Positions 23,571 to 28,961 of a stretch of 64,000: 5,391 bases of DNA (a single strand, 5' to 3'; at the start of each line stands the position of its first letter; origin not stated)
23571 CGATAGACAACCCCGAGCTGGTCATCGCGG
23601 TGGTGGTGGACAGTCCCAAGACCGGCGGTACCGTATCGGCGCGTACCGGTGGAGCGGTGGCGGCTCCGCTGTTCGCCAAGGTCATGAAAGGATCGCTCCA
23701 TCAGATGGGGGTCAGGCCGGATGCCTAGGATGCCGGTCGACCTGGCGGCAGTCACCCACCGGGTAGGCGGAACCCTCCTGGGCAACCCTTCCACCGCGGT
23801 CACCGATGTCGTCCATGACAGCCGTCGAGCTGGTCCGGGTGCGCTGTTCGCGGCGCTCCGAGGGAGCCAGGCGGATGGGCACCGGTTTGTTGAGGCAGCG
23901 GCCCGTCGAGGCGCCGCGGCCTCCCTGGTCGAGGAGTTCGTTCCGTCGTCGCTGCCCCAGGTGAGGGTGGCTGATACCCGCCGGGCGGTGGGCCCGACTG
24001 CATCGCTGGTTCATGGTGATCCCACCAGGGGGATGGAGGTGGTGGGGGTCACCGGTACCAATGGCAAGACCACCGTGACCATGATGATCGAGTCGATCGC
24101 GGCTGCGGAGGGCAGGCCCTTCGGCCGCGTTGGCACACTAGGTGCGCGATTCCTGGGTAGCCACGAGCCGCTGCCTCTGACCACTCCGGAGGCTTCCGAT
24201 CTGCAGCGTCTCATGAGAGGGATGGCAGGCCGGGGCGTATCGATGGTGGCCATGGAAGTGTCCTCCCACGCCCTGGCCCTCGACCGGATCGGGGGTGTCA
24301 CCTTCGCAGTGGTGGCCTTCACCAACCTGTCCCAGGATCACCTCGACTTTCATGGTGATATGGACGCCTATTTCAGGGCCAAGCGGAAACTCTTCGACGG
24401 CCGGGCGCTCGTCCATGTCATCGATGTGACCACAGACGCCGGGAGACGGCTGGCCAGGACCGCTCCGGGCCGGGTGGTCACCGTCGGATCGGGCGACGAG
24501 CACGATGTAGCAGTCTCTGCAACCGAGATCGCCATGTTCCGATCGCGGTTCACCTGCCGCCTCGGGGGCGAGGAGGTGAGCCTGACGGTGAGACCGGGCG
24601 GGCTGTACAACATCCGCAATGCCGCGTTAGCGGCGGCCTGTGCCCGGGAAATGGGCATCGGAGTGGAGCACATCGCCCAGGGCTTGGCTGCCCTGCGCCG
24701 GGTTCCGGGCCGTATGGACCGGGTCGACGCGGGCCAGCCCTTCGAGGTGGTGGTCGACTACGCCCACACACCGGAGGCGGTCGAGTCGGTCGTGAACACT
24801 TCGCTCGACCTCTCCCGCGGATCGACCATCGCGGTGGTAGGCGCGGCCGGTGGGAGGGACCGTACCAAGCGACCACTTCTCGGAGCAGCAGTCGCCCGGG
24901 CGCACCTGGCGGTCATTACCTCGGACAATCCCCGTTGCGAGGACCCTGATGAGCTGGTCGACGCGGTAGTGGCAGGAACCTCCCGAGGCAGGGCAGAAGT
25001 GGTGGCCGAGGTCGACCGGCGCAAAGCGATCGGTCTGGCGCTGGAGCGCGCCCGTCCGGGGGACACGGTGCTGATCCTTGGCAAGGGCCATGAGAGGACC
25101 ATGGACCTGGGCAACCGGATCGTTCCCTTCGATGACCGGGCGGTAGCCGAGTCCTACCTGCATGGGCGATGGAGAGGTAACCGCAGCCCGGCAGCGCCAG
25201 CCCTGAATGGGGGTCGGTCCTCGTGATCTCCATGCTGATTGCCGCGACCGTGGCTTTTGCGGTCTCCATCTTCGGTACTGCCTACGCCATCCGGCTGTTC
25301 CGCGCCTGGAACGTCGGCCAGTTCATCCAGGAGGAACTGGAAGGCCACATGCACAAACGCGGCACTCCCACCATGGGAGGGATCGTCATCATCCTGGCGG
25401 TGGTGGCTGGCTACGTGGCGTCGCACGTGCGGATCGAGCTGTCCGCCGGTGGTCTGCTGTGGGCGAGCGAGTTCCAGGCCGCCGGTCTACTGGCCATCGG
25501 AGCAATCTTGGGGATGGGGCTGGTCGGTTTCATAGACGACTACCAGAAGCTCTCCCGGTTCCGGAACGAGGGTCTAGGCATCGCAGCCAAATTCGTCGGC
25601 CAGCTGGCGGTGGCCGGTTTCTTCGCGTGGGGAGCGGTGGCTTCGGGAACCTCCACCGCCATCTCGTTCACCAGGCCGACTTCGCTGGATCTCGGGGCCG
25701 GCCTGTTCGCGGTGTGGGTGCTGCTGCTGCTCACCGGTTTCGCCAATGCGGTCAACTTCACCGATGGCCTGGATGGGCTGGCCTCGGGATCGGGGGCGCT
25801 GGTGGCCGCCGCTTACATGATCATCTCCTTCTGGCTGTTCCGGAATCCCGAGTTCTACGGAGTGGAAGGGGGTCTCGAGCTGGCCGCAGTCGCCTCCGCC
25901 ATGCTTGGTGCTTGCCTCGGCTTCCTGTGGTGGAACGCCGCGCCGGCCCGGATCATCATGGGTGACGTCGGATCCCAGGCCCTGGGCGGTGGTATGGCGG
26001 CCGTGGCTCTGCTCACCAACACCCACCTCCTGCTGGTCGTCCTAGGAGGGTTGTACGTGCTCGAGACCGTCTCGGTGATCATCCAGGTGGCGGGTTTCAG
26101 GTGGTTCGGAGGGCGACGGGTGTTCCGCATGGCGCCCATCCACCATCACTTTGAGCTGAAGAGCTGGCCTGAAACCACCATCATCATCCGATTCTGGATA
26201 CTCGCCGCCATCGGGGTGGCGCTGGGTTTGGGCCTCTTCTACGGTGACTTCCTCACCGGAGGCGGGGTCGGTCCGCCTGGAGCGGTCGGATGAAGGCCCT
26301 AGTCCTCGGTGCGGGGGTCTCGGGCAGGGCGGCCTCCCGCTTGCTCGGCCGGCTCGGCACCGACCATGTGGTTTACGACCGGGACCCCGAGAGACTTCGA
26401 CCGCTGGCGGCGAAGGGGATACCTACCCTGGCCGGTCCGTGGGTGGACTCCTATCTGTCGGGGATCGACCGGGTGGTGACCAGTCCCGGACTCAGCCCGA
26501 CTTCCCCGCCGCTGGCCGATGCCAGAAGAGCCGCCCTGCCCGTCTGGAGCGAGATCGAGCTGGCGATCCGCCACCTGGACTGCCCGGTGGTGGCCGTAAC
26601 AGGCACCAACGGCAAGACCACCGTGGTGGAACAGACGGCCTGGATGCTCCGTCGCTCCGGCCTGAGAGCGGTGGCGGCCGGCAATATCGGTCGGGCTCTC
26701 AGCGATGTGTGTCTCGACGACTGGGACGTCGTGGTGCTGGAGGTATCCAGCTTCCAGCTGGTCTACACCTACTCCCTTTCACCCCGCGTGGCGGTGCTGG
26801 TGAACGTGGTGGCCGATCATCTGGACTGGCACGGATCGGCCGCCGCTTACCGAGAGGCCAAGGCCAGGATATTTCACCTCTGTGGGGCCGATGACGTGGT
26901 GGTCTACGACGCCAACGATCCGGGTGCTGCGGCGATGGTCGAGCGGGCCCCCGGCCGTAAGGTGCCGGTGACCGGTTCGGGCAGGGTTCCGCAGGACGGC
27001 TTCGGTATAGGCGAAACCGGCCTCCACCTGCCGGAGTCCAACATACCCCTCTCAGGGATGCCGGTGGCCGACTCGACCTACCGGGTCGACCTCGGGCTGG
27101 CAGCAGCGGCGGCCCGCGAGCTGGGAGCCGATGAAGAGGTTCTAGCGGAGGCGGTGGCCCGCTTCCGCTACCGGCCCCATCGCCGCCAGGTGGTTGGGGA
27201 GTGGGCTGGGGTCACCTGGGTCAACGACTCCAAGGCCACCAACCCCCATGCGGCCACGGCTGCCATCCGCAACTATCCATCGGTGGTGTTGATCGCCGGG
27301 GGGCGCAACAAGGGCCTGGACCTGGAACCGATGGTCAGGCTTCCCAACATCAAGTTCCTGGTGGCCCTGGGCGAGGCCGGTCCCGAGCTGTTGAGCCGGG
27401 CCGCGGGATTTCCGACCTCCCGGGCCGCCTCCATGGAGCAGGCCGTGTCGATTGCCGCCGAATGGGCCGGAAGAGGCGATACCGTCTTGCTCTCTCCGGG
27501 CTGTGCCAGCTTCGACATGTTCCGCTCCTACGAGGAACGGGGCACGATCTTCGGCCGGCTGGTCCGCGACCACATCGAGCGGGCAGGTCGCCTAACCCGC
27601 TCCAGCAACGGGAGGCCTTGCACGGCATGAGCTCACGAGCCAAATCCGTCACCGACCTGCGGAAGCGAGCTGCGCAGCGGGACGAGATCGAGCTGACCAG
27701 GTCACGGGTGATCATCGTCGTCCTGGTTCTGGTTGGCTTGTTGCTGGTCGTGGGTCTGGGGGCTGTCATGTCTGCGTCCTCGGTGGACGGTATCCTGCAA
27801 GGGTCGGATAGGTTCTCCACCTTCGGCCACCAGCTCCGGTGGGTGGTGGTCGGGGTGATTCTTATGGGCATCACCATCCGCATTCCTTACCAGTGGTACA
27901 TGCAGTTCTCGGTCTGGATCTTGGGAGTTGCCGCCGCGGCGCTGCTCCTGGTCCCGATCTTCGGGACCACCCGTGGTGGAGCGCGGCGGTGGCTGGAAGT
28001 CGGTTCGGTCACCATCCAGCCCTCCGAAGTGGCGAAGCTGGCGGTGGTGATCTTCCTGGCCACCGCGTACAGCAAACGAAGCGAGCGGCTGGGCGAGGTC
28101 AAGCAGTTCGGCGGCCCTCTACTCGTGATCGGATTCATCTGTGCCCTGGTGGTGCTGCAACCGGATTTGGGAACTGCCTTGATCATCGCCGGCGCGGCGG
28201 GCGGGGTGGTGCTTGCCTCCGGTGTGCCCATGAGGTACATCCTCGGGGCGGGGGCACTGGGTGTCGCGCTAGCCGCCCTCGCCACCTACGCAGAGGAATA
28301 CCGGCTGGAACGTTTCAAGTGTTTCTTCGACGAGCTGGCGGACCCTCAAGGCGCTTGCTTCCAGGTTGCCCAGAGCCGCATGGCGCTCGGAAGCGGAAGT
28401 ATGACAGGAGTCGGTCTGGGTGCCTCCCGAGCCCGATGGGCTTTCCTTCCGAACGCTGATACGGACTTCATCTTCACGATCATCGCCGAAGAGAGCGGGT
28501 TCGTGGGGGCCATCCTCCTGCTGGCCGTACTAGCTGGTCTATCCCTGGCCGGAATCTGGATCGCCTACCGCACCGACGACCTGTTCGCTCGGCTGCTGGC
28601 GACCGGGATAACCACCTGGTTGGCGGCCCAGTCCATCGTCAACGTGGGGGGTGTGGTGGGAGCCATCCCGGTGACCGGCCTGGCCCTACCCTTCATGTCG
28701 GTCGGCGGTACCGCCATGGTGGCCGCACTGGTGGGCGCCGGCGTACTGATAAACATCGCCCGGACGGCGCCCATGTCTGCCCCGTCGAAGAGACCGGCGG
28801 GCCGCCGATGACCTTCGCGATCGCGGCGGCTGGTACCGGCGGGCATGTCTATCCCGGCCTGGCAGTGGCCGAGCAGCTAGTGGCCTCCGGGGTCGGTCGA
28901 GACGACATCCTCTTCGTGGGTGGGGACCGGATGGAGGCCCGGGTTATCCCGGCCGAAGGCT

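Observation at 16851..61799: Inactivating lesions fall only in accessory/defence genes while about 40 kb of housekeeping ORFs are intact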

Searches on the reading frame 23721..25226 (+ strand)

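Call 13: search_protein_families(library=ncbifam, proteins=[window:23721-25226:+], max_evalue=0.00001)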
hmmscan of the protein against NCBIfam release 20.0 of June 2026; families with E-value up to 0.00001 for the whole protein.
window:23721-25226:+ (501 aa): 29 families (the best 25 are shown)
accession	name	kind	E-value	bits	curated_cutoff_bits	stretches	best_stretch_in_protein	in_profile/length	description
NF001124.0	PRK00139.1-2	equivalog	6.9e-134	447.3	476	1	23-481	24-493/500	UDP-N-acetylmuramoyl-L-alanyl-D-glutamate--2,6-diaminopimelate ligase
TIGR01085.1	murE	subfamily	9.3e-128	427.1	257.3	1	25-480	2-471/472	UDP-N-acetylmuramyl-tripeptide synthetase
NF001126.0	PRK00139.1-4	equivalog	1.1e-125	420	373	1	22-481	18-483/486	UDP-N-acetylmuramoyl-L-alanyl-D-glutamate--2,6-diaminopimelate ligase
NF008896.0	PRK11929.1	equivalog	1.6e-125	420.1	1023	1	25-485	27-503/965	bifunctional UDP-N-acetylmuramoyl-L-alanyl-D-glutamate--2,6-diaminopimelate ligase MurE/UDP-N-acetylmuramoyl-tripeptide--D-alanyl-D-alanine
NF001123.0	PRK00139.1-1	equivalog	2.7e-95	319.9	586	1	22-481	15-490/493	UDP-N-acetylmuramoyl-L-alanyl-D-glutamate--2,6-diaminopimelate ligase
NF010628.0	PRK14022.1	equivalog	1.8e-77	261.1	536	1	25-480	33-481/483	UDP-N-acetylmuramoyl-L-alanyl-D-glutamate--L-lysine ligase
NF001130.0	PRK00139.2-4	equivalog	3.6e-46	157.9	715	1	24-477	28-508/516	UDP-N-acetylmuramoyl-L-alanyl-D-glutamate--2,6-diaminopimelate ligase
NF001129.0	PRK00139.2-3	equivalog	1.7e-44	152.2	762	1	24-472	38-506/517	UDP-N-acetylmuramoyl-L-alanyl-D-glutamate--2,6-diaminopimelate ligase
TIGR01143.1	murF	subfamily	5.4e-38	131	288.6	2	32-134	1-103/418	UDP-N-acetylmuramoyl-tripeptide--D-alanyl-D-alanine ligase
NF001131.0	PRK00139.2-5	equivalog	1e-34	120.2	1000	1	53-479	56-482/483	UDP-N-acetylmuramoyl-L-alanyl-D-glutamate--2,6-diaminopimelate ligase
NF001127.0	PRK00139.2-1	equivalog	2.6e-34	118.8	997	2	291-460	320-490/520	UDP-N-acetylmuramoyl-L-alanyl-D-glutamate--2,6-diaminopimelate ligase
NF008041.0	PRK10773.1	equivalog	1.8e-29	102.8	551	1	6-338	4-324/453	UDP-N-acetylmuramoyl-tripeptide--D-alanyl-D-alanine ligase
TIGR02068.2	cya_phycin_syn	equivalog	4.9e-27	94.3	850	1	284-462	671-856/862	cyanophycin synthetase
NF010623.0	PRK14016.1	subfamily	5e-24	84.5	877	1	107-463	482-859/871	cyanophycin synthetase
NF053645.1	pMurC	equivalog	1.5e-23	83.3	560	1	262-373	285-396/492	pseudomurein biosynthesis peptide ligase pMurC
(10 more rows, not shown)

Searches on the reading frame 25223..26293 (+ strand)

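Call 13: search_protein_families(library=ncbifam, proteins=[window:25223-26293:+], max_evalue=0.00001)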
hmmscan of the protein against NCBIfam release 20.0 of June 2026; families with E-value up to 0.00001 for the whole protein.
window:25223-26293:+ (356 aa): 2 families
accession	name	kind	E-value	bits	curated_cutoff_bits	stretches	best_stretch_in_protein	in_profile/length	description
TIGR00445.1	mraY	equivalog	2.9e-78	263.6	192.05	1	20-336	6-315/321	phospho-N-acetylmuramoyl-pentapeptide-transferase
NF053644.1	MraY_archaea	equivalog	6.8e-28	98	450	1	151-336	172-340/340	pseudomurein biosynthesis MraY family phospho-N-acetylmuramoyl-pentapeptide-transferase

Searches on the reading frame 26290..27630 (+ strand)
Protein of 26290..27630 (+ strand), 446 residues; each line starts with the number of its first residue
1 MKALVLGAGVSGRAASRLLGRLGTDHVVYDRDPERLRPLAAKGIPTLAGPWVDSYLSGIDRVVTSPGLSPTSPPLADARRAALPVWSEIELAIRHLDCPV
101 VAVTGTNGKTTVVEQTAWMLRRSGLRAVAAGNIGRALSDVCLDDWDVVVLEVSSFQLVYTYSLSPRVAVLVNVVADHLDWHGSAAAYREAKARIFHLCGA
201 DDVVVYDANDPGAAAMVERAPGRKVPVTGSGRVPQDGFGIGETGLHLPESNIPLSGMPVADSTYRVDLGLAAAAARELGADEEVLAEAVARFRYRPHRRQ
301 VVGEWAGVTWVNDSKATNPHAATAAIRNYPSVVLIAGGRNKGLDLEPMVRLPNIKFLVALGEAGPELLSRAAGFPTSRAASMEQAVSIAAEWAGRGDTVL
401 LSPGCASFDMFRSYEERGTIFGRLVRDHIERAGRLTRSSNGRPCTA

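Call 14: search_protein_families(library=ncbifam, proteins=[window:26290-27630:+], max_evalue=0.00001)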
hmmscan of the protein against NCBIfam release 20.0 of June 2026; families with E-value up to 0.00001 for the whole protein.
window:26290-27630:+ (446 aa): 16 families
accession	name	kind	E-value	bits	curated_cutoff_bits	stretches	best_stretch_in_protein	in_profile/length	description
TIGR01087.1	murD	equivalog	4.4e-108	362.2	211.95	1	3-426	2-440/441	UDP-N-acetylmuramoyl-L-alanine--D-glutamate ligase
NF008896.0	PRK11929.1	equivalog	2.2e-20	72.1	1023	1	135-219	170-256/965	bifunctional UDP-N-acetylmuramoyl-L-alanyl-D-glutamate--2,6-diaminopimelate ligase MurE/UDP-N-acetylmuramoyl-tripeptide--D-alanyl-D-alanine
TIGR01082.1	murC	equivalog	2.4e-17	63.2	335.1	1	37-323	38-331/449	UDP-N-acetylmuramate--L-alanine ligase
TIGR01085.1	murE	subfamily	2.4e-17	63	257.3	1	133-223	144-236/472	UDP-N-acetylmuramyl-tripeptide synthetase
NF053647.1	pMurD2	equivalog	5.1e-16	58.6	550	1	1-195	1-204/405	pseudomurein biosynthesis peptide ligase pMurD2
TIGR01143.1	murF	subfamily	1.8e-15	56.8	288.6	1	93-327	69-316/418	UDP-N-acetylmuramoyl-tripeptide--D-alanyl-D-alanine ligase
NF001124.0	PRK00139.1-2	equivalog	1.8e-15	56.7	476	1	144-231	176-266/500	UDP-N-acetylmuramoyl-L-alanyl-D-glutamate--2,6-diaminopimelate ligase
NF001126.0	PRK00139.1-4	equivalog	1.2e-14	53.8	373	1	136-220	163-249/486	UDP-N-acetylmuramoyl-L-alanyl-D-glutamate--2,6-diaminopimelate ligase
NF053646.1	pMurD1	equivalog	1.1e-13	50.7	610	1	1-195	1-216/465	pseudomurein biosynthesis peptide ligase pMurD1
NF001123.0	PRK00139.1-1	equivalog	8.4e-12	44.5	586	1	132-205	162-237/493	UDP-N-acetylmuramoyl-L-alanyl-D-glutamate--2,6-diaminopimelate ligase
NF053645.1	pMurC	equivalog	2.3e-11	43.1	560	1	8-219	7-233/492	pseudomurein biosynthesis peptide ligase pMurC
NF008041.0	PRK10773.1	equivalog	1.1e-09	37.6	551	1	97-209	99-220/453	UDP-N-acetylmuramoyl-tripeptide--D-alanyl-D-alanine ligase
TIGR01081.1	mpl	equivalog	6.6e-08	32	388.7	1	98-327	102-341/448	UDP-N-acetylmuramate:L-alanyl-gamma-D-glutamyl-meso-diaminopimelate ligase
TIGR02068.2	cya_phycin_syn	equivalog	4e-07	28.4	850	0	92-127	473-508/862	cyanophycin synthetase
NF010623.0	PRK14016.1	subfamily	1.6e-06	26.6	877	0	95-136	477-518/871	cyanophycin synthetase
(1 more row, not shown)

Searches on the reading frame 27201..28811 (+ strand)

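Call 14: search_protein_families(library=ncbifam, proteins=[window:27201-28811:+], max_evalue=0.00001)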
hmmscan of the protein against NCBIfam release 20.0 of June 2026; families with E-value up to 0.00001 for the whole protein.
window:27201-28811:+ (536 aa): 6 families
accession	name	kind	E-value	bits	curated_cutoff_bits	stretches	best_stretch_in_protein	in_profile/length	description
TIGR02614.1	ftsW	equivalog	5.9e-98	328.2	337.5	1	173-522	3-356/357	putative lipid II flippase FtsW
TIGR02210.1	rodA_shape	equivalog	1.2e-88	297.6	336.7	1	175-521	5-354/357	rod shape-determining protein RodA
TIGR02615.1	spoVE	exception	9.7e-80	268.7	448.8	1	173-521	3-354/354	stage V sporulation protein E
NF008042.0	PRK10774.1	equivalog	2.5e-57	194.7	493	1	174-517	39-386/405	cell division protein FtsW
NF008060.0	PRK10794.1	equivalog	3.7e-53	180.8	590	1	174-521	20-361/370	peptidoglycan glycosyltransferase MrdB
NF037961.1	RodA_shape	subfamily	2.1e-45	155.8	150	2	175-357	5-185/415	rod shape-determining protein RodA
